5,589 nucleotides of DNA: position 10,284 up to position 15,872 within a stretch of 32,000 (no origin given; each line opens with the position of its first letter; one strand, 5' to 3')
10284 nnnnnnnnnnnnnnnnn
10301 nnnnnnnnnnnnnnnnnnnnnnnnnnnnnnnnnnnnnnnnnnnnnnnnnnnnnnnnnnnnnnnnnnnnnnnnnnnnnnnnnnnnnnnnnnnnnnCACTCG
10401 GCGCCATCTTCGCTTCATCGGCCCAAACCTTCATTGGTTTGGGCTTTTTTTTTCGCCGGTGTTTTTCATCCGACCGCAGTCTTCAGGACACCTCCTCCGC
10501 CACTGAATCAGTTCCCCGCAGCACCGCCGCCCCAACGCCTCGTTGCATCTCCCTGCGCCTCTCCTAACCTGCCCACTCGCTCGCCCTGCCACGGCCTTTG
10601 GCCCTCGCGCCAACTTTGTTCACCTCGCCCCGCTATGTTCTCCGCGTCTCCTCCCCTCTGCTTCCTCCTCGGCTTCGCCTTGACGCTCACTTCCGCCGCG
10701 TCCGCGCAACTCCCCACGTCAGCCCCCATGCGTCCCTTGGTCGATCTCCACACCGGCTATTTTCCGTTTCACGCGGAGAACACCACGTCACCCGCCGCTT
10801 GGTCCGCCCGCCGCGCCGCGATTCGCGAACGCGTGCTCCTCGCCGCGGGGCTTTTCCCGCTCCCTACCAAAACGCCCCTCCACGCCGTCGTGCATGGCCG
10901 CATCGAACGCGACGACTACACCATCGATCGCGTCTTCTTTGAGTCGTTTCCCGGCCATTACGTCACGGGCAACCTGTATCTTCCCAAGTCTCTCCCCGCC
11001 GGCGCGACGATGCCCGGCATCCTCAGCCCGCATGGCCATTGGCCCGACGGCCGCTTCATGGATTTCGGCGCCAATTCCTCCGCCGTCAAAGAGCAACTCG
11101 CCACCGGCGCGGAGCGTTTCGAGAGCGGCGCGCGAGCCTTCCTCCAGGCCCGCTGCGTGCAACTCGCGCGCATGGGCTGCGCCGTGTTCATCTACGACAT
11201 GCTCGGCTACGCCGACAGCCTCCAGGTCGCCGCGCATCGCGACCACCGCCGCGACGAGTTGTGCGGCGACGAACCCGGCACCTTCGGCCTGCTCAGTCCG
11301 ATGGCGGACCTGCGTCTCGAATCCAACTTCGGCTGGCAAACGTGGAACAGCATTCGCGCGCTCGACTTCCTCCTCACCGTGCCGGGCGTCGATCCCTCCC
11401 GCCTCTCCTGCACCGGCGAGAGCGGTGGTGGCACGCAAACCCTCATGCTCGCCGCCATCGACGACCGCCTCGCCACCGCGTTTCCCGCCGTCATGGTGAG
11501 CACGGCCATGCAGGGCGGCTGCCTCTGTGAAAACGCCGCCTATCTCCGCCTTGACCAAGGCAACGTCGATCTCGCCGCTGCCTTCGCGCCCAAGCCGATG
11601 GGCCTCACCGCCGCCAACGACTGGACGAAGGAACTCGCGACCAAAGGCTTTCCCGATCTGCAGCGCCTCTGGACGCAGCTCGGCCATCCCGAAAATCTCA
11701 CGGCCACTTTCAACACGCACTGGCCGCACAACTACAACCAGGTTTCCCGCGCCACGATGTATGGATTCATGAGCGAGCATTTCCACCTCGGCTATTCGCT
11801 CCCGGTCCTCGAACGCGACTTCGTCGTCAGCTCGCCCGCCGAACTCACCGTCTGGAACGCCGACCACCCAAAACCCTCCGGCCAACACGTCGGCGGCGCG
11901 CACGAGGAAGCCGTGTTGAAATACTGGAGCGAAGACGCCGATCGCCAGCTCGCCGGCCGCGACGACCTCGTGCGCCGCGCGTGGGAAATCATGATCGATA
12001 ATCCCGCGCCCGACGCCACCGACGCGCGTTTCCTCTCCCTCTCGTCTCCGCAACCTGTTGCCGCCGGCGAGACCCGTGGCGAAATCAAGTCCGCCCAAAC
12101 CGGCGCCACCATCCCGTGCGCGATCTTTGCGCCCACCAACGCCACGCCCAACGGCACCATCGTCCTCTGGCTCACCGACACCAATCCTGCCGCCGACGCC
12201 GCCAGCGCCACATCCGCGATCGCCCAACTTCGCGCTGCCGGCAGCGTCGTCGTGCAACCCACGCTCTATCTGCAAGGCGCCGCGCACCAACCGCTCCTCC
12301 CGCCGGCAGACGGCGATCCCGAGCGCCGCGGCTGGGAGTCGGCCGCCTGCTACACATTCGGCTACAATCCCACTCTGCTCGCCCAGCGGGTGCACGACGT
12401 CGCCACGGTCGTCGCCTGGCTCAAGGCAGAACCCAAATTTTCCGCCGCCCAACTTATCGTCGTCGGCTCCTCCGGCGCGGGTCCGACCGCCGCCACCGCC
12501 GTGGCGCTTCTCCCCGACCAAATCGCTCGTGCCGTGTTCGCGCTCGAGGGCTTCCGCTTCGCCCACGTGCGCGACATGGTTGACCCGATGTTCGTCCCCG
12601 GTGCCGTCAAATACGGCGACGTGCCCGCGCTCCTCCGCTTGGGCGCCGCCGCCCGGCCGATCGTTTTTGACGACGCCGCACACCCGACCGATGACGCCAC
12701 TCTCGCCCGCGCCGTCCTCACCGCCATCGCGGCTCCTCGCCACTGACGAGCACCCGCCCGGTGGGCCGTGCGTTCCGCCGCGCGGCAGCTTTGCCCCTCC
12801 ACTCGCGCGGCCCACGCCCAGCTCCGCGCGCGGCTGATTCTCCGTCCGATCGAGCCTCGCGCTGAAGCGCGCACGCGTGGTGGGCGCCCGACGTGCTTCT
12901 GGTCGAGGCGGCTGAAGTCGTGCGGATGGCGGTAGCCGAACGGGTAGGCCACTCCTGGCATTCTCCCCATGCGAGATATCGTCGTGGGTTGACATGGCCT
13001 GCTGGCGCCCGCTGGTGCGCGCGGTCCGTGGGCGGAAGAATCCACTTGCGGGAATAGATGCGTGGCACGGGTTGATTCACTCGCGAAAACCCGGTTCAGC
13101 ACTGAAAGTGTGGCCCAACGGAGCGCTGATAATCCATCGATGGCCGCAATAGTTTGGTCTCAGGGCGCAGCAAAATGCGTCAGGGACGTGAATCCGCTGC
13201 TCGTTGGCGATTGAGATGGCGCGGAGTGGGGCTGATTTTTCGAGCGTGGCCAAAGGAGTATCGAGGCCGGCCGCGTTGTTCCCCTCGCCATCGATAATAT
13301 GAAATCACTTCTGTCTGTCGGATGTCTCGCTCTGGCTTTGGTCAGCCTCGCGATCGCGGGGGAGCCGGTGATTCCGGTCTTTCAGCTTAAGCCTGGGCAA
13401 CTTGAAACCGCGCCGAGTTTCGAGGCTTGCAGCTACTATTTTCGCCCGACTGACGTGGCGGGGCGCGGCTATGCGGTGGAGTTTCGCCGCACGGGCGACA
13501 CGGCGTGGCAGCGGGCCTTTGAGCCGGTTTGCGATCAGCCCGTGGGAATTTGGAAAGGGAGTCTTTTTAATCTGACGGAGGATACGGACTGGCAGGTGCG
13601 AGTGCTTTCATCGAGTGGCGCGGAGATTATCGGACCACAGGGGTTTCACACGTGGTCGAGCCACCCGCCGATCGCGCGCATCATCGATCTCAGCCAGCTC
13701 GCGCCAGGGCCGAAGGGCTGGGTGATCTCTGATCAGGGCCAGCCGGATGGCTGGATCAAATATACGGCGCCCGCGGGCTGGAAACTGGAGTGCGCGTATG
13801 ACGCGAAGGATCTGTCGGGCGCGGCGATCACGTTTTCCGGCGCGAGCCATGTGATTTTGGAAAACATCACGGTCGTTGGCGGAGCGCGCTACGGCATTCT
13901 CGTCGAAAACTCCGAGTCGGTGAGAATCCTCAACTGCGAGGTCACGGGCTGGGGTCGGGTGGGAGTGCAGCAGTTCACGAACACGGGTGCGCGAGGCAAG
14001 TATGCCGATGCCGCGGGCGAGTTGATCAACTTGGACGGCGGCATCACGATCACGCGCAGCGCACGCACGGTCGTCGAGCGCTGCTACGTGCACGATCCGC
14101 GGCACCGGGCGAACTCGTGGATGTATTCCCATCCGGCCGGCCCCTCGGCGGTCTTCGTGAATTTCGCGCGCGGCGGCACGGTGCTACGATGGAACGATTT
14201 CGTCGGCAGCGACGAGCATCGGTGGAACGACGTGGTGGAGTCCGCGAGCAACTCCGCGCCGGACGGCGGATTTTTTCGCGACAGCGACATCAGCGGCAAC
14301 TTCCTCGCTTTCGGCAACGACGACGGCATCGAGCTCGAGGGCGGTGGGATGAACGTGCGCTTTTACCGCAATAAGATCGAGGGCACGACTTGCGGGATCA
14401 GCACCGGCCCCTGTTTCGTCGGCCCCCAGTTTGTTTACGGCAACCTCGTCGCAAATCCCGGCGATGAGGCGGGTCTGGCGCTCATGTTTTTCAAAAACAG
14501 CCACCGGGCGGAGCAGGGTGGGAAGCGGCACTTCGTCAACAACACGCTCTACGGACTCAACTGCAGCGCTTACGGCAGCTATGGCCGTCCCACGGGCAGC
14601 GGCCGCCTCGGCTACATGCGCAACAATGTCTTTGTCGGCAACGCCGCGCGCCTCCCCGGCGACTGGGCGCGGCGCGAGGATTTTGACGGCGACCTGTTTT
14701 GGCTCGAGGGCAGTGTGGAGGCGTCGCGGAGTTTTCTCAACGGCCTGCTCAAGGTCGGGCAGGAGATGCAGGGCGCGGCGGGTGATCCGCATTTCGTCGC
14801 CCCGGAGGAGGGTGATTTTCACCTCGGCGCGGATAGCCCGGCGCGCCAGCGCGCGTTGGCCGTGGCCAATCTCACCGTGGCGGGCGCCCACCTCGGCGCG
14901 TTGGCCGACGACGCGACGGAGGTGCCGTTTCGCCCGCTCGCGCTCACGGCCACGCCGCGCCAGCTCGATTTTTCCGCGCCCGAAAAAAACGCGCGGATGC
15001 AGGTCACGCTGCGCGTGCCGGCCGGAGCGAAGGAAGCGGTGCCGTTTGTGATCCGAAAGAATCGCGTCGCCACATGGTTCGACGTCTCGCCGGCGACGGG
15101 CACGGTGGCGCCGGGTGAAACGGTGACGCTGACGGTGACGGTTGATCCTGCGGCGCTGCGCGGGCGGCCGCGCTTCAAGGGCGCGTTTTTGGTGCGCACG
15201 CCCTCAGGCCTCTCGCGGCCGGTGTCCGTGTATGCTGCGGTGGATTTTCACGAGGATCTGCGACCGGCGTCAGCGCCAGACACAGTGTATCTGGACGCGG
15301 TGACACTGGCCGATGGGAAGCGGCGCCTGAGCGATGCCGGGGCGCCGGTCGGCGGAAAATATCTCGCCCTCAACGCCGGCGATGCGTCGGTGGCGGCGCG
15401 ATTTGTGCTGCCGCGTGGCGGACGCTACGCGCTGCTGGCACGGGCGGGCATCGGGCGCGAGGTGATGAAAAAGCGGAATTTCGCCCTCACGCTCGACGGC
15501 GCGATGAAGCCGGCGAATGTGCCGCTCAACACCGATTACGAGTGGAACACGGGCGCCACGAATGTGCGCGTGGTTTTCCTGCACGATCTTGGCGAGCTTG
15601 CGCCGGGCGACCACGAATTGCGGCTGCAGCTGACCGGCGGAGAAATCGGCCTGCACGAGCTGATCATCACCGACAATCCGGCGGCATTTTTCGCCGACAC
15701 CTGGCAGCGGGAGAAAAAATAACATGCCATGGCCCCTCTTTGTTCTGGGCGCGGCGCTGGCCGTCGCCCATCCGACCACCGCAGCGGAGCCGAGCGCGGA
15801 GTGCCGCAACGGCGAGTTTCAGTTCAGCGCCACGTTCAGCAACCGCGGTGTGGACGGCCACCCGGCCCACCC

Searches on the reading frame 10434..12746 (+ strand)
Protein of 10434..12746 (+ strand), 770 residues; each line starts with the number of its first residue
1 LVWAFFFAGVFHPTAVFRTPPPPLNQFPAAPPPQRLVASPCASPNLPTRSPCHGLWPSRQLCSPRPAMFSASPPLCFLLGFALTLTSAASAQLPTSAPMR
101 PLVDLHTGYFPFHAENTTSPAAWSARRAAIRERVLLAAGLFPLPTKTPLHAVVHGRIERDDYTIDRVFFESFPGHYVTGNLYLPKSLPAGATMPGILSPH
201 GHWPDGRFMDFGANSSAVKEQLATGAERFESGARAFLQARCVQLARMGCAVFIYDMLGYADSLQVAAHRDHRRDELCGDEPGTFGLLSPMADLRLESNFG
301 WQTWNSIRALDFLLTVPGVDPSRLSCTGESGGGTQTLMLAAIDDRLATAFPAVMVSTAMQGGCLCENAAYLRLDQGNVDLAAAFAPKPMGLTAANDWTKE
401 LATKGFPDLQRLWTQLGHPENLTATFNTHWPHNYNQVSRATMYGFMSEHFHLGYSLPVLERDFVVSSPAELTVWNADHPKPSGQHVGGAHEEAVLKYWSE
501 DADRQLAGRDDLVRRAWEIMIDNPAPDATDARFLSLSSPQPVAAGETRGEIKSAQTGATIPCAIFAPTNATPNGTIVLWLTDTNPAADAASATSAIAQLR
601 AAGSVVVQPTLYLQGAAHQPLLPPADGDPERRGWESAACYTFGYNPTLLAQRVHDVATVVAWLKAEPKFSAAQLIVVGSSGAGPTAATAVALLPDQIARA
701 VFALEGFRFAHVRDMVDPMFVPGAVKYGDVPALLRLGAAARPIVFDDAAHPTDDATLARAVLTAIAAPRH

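Call 3: search_protein_families(library=pfam, proteins=[window:10434-12746:+], max_evalue=0.01)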
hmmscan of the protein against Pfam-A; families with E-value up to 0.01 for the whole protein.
window:10434-12746:+ (770 aa): 3 families
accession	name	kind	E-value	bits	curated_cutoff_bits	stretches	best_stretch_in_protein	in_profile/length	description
PF05448.18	AXE1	-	0.00073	18.8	21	1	307-352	161-206/321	Acetyl xylan esterase (AXE1)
PF00326.27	Peptidase_S9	-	0.0023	17.9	22.6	0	307-341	49-83/213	Prolyl oligopeptidase family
PF00561.26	Abhydrolase_1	-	0.009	16.1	25.8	0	642-703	38-100/245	alpha/beta hydrolase fold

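Call 4: search_protein_families(library=ncbifam, proteins=[window:10434-12746:+], max_evalue=0.01)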
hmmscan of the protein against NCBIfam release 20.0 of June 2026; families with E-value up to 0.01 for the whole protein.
window:10434-12746:+ (770 aa): 0 families

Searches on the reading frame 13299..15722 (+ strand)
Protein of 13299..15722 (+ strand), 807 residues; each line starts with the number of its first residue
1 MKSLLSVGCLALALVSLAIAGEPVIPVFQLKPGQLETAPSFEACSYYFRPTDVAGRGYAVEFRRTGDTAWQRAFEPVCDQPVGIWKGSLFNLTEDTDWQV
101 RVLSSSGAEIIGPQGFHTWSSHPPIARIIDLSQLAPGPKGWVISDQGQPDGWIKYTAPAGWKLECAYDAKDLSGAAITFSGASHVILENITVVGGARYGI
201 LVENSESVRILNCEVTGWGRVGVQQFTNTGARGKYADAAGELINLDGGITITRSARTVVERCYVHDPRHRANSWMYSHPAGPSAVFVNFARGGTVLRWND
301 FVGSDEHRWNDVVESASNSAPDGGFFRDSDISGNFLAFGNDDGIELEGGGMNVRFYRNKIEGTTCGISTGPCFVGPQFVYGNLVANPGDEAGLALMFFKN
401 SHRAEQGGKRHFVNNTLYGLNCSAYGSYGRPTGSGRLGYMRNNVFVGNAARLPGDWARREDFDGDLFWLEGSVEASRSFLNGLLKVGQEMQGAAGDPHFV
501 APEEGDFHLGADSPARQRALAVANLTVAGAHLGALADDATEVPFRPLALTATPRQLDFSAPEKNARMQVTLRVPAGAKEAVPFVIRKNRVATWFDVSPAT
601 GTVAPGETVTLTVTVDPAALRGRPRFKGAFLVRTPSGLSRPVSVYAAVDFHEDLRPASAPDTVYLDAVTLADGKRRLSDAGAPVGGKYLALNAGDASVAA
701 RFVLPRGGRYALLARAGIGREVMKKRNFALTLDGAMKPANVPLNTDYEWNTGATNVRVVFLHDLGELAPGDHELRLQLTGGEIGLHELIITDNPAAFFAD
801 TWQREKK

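Call 47: search_protein_families(library=pfam, proteins=[window:13299-15722:+], max_evalue=0.001)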
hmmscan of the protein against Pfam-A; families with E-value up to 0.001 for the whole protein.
window:13299-15722:+ (807 aa): 5 families
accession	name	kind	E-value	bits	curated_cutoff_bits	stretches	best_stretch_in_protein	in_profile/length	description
PF13229.12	Beta_helix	-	2.1e-07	31.2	25.9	1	176-367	2-142/158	Right handed beta helix region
PF19190.6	BACON_2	-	1.1e-05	25.6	25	1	549-619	2-69/94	Viral BACON domain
PF22076.2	Cep192_D6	-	0.00036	21.1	35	1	551-620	6-73/101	Cep192 domain 6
PF22544.2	HYDIN_VesB_CFA65-like_Ig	-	0.00037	21.1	25.5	1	553-622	7-77/100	HYDIN/CFA65/VesB-like, Ig-like domain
PF05048.19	NosD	-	0.00082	19.3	23.6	0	176-218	40-81/212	Periplasmic copper-binding protein (NosD)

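Call 78: search_protein_families(library=ncbifam, proteins=[window:13299-15722:+], max_evalue=0.01)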
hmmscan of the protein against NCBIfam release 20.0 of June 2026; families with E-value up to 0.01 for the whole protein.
window:13299-15722:+ (807 aa): 1 family
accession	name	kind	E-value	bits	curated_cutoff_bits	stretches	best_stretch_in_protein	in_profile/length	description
TIGR03804.1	para_beta_helix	repeat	0.0061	16.2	19.45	0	177-216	2-40/44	parallel beta-helix repeat protein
